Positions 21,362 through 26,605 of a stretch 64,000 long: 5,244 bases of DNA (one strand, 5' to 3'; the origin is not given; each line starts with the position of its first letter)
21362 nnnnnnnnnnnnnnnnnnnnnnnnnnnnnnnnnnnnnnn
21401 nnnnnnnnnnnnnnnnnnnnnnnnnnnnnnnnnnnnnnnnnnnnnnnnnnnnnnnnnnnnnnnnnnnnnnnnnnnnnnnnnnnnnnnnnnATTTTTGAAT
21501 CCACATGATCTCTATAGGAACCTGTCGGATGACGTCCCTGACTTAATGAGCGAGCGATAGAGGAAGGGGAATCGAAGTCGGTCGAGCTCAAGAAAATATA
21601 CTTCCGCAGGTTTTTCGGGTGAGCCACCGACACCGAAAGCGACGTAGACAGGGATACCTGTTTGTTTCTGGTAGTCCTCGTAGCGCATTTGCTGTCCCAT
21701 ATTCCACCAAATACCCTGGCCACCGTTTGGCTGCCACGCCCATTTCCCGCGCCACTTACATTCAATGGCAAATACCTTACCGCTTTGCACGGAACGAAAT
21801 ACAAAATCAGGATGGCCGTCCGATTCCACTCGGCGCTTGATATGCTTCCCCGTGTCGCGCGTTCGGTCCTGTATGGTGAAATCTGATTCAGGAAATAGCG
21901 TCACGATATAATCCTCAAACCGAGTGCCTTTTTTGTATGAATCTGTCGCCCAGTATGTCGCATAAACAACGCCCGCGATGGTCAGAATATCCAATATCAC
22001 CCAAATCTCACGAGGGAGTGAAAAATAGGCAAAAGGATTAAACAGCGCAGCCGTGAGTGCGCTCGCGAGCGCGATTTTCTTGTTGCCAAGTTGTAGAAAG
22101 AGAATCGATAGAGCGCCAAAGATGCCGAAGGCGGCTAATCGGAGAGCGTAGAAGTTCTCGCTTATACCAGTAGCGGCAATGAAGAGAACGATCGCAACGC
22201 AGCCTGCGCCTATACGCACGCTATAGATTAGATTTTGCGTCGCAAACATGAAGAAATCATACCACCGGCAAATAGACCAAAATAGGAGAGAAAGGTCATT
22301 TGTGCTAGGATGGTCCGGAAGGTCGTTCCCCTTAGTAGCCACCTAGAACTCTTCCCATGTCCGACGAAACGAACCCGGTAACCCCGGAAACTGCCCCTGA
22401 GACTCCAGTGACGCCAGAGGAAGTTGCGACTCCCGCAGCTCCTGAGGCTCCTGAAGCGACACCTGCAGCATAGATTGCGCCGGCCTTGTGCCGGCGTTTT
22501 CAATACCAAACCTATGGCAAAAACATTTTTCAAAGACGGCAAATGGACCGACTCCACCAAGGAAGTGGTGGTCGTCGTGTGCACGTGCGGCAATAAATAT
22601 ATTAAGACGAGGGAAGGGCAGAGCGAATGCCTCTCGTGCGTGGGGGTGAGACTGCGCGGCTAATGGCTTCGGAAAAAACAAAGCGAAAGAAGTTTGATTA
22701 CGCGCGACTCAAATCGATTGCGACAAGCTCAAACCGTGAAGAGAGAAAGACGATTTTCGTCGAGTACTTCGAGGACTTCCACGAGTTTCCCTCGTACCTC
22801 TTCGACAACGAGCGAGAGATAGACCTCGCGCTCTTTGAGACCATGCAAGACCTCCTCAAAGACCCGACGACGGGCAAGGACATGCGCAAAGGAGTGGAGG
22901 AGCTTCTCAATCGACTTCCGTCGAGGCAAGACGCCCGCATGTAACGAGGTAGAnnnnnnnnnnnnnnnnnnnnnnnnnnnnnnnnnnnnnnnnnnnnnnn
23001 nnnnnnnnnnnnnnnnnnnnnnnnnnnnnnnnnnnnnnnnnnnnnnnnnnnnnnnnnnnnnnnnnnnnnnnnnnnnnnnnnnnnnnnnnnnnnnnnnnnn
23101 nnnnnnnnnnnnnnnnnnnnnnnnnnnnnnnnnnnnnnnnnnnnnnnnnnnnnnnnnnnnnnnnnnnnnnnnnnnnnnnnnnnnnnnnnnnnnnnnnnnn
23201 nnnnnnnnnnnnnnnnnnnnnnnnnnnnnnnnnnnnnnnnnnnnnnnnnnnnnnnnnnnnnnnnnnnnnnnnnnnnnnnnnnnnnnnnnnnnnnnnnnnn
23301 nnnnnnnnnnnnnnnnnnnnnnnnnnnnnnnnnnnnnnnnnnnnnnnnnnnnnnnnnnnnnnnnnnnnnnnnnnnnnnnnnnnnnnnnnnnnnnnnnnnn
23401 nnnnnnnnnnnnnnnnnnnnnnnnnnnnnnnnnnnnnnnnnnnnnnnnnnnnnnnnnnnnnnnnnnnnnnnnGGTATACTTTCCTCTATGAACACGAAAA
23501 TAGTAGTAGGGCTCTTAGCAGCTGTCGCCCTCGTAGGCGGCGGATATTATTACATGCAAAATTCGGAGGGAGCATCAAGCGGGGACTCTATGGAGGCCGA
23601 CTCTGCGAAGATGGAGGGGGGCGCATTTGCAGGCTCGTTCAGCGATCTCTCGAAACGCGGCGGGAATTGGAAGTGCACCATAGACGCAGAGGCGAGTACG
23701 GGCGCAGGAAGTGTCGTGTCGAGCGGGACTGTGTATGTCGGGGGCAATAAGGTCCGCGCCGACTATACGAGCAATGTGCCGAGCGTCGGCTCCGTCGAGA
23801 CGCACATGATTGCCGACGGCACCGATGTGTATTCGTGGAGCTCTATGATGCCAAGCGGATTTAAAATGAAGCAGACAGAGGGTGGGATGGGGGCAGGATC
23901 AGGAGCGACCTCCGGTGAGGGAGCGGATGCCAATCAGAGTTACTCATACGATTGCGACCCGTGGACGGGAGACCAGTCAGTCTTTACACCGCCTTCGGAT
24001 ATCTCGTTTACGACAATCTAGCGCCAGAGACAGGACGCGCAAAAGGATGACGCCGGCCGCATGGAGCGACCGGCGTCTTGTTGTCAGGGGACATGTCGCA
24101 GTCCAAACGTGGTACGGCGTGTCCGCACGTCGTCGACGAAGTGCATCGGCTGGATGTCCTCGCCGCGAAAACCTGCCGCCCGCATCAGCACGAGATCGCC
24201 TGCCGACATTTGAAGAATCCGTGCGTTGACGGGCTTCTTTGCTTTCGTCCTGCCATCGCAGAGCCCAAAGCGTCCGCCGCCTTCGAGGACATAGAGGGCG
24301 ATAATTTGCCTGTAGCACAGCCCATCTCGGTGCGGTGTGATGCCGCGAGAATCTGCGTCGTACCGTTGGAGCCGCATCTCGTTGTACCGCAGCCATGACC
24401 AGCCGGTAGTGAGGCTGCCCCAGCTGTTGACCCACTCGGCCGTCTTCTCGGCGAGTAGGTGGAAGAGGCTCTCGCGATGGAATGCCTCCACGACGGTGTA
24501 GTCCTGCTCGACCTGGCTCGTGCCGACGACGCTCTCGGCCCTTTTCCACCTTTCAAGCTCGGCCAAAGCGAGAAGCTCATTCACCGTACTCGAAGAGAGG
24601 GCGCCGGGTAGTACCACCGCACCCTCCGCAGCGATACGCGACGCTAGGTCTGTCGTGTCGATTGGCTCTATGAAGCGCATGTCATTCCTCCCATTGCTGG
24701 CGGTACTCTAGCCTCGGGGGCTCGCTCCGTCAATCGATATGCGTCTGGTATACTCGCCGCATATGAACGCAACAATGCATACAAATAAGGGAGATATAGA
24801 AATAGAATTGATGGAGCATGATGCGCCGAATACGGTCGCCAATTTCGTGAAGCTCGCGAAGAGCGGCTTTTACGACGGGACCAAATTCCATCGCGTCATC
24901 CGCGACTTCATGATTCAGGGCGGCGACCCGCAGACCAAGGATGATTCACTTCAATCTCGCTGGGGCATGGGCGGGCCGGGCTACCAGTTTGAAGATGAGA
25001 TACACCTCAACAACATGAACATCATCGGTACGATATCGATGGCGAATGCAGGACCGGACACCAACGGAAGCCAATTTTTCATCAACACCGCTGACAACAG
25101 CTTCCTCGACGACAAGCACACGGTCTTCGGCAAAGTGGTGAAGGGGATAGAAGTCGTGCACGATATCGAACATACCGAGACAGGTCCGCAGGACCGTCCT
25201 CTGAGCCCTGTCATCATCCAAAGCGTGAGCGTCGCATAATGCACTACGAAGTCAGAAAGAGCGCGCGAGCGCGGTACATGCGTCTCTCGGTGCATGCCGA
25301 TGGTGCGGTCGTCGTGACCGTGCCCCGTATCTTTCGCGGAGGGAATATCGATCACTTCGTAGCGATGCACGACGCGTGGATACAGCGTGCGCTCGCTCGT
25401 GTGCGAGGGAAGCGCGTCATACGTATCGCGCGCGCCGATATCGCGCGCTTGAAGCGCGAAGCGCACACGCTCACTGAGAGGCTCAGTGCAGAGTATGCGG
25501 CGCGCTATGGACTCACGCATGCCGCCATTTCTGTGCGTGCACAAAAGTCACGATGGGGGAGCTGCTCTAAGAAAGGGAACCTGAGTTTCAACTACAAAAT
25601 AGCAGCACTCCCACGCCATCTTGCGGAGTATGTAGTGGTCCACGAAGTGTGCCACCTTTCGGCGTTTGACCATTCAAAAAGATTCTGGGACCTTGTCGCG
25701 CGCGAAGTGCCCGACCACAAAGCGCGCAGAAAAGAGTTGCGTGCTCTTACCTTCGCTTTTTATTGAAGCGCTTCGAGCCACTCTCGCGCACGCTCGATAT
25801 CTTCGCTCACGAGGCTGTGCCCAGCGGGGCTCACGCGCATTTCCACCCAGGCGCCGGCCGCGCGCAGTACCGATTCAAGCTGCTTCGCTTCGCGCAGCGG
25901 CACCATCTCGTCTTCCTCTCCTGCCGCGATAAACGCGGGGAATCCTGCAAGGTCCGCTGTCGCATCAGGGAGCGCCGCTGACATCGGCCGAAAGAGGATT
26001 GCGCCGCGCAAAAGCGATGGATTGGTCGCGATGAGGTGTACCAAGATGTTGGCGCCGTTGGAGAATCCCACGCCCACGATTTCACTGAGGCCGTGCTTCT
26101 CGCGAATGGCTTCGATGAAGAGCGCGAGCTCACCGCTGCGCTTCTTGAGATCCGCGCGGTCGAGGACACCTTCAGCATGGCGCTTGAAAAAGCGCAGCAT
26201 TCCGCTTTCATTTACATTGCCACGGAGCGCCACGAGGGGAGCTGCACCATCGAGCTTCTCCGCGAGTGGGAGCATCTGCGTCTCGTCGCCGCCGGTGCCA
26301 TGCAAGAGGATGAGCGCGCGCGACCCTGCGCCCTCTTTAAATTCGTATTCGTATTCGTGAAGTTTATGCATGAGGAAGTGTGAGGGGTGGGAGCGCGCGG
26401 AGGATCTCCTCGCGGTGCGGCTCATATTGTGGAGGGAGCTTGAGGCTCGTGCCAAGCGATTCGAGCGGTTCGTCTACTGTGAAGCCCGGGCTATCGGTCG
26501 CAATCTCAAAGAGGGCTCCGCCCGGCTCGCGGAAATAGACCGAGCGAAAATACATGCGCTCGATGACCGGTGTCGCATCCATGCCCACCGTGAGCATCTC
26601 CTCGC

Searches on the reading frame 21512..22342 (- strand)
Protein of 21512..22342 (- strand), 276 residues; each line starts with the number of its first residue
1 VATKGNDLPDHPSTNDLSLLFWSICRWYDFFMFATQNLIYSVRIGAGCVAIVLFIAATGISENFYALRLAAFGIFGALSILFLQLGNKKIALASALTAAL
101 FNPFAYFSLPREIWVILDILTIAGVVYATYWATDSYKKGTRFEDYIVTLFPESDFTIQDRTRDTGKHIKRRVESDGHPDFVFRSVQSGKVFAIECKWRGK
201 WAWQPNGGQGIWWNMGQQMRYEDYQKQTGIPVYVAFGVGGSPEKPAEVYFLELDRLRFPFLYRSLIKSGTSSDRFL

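Call 56: search_protein_families(library=pfam, proteins=[window:21512-22342:-], max_evalue=0.0001)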
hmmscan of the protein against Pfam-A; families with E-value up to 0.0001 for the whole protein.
window:21512-22342:- (276 aa): 1 family
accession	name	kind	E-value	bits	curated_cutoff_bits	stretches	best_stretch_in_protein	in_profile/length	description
PF20619.3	DUF6804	-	1.3e-11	45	27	1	47-128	7-89/91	Family of unknown function (DUF6804)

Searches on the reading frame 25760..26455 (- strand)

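Call 56: search_protein_families(library=pfam, proteins=[window:25760-26455:-], max_evalue=0.0001)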
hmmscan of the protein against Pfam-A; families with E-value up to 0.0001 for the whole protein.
window:25760-26455:- (231 aa): 4 families
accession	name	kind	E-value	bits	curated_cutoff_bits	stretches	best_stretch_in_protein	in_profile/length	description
PF02230.22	Abhydrolase_2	-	5.6e-12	46.4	23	1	94-229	74-215/217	Phospholipase/Carboxylesterase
PF01738.24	DLH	-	9.8e-10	38.8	21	1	122-219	95-192/217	Dienelactone hydrolase family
PF00561.26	Abhydrolase_1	-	2.3e-05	24.6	25.8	0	109-163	54-109/245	alpha/beta hydrolase fold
PF12146.15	Hydrolase_4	-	2.7e-05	24.1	27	0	110-160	62-112/239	Serine aminopeptidase, S33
